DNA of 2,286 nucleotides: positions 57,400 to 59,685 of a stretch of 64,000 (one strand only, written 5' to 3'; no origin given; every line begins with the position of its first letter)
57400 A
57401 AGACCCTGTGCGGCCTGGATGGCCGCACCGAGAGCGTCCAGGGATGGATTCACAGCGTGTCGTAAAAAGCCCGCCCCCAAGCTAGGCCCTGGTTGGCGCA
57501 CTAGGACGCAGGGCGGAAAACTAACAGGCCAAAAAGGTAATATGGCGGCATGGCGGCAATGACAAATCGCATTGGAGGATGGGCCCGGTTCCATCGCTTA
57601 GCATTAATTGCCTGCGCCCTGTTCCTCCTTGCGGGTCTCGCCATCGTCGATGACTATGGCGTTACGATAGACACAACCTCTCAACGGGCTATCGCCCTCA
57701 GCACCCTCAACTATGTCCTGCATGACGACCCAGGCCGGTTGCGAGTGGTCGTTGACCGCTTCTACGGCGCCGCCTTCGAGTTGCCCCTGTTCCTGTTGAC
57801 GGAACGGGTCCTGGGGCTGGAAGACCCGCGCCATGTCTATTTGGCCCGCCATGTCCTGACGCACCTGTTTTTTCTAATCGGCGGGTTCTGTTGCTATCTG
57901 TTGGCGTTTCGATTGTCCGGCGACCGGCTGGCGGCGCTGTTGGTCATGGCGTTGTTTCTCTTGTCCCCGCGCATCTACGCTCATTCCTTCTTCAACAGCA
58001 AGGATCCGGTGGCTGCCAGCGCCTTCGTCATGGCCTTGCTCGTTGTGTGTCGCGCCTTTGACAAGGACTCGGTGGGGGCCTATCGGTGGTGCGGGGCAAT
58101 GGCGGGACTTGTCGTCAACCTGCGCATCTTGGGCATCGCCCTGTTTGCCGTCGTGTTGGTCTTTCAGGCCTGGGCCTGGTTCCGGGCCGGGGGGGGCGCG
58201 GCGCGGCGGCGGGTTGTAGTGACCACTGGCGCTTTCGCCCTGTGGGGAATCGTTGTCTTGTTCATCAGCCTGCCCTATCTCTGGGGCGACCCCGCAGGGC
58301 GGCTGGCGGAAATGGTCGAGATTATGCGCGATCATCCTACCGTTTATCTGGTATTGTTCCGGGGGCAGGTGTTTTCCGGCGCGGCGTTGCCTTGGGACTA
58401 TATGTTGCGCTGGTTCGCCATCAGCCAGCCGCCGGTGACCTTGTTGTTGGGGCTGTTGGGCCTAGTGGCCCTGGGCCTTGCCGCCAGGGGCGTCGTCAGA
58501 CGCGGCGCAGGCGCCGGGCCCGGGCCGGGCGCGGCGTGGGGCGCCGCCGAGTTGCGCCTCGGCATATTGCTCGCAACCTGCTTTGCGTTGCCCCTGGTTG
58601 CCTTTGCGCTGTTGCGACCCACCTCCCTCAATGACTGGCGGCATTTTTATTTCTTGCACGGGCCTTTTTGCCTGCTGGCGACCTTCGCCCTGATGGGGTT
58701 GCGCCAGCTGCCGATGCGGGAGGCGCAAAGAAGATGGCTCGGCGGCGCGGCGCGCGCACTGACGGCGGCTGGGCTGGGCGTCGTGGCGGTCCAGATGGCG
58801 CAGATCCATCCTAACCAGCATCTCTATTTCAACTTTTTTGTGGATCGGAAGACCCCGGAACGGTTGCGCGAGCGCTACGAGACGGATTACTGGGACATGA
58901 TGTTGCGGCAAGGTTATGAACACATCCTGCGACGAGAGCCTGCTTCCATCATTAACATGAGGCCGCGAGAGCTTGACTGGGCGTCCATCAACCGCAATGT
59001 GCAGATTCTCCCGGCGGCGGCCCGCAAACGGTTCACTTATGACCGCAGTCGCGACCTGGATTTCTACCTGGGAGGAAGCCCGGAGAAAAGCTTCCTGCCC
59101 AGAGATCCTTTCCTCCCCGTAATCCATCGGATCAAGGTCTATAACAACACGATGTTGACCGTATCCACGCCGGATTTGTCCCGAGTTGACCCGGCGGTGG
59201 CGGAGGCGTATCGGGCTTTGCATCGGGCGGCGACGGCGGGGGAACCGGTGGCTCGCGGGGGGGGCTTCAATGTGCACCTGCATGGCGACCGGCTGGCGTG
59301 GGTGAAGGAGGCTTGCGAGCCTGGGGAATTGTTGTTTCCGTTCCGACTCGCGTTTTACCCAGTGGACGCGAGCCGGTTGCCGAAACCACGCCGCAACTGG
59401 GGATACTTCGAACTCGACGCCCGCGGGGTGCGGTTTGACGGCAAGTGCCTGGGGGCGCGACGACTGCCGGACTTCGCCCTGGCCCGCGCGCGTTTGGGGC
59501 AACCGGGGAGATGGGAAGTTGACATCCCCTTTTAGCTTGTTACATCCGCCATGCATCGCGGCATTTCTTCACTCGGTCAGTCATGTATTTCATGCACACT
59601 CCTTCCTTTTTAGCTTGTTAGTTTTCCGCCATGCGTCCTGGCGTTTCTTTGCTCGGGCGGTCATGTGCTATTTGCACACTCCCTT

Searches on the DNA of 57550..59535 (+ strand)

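Call 55: search_rna_families(source=L012, start=2790, end=2925, threshold=evalue, max_evalue=10, show_alignments=0)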
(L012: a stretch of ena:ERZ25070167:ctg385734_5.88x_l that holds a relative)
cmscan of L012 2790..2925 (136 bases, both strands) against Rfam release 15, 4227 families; matches with E-value up to 10: 13.
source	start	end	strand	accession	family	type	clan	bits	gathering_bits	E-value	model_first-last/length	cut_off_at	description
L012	2809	2921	-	RF03694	mir-266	Gene; miRNA;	-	32.3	80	5.3e-05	1-83/83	no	mir-266 microRNA precursor family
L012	2806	2924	-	RF03558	mir-629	Gene; miRNA;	-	30.6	72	0.0013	1-83/83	no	mir-629 microRNA precursor family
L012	2810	2920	-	RF03327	mir-1266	Gene; miRNA;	-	19.7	70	0.12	1-82/82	no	mir-1266 microRNA precursor family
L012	2809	2921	+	RF00977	mir-600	Gene; miRNA;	-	19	80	0.18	1-76/76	no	mir-600 microRNA precursor family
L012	2809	2921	-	RF00977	mir-600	Gene; miRNA;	-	18.1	80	0.32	1-76/76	no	mir-600 microRNA precursor family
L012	2812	2923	+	RF02517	mir-1017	Gene; miRNA;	-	17.3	50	0.23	1-71/71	no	mir-1017 microRNA precursor family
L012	2799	2894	+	RF02770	Ysr224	Gene; sRNA;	-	16.2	70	0.16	10-107/107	no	Yersinia sRNA 224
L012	2796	2925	-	RF00883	MIR820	Gene; miRNA;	-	15.9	196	1.2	11-191/191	5'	MIR820 microRNA precursor family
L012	2809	2921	-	RF02010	mir-3180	Gene; miRNA;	-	14.9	99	4.9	9-86/92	no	mir-3180 microRNA precursor family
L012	2815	2916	-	RF03240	MIR5534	Gene; miRNA;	-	14.3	79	2.5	1-102/102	no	MIR5534 microRNA precursor family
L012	2808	2922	-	RF03206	mir-3102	Gene; miRNA;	-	13.7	61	6.5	22-79/104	no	mir-3102 microRNA precursor family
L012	2813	2917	+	RF04261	MIR1861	Gene; miRNA;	-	12.5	88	6.1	1-110/110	no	MIR1861 microRNA precursor family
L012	2811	2919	-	RF01897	mir-188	Gene; miRNA;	-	12.3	72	9.2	18-67/84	no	mir-188 microRNA precursor family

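Call 73: search_with_rna_model(model_id=R1, sources=[L016, L017], max_evalue=0.01)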
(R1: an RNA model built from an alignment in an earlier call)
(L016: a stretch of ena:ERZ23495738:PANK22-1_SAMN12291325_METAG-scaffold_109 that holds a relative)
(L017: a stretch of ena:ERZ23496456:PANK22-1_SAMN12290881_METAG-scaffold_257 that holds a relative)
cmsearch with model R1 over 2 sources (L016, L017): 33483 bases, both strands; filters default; matches with E-value up to 0.01: 4.
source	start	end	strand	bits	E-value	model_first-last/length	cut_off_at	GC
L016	2046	2150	-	132.2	2.7e-28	1-105/105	no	0.58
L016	6610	6715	-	123.1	3.3e-26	1-105/105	no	0.56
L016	2046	2150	+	37.9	1.1e-06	1-105/105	no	0.58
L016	6610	6715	+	32.3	2.2e-05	1-105/105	no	0.56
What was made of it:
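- L017 has an array with no PAL at all (call 73), so the element is dispensable for the array.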
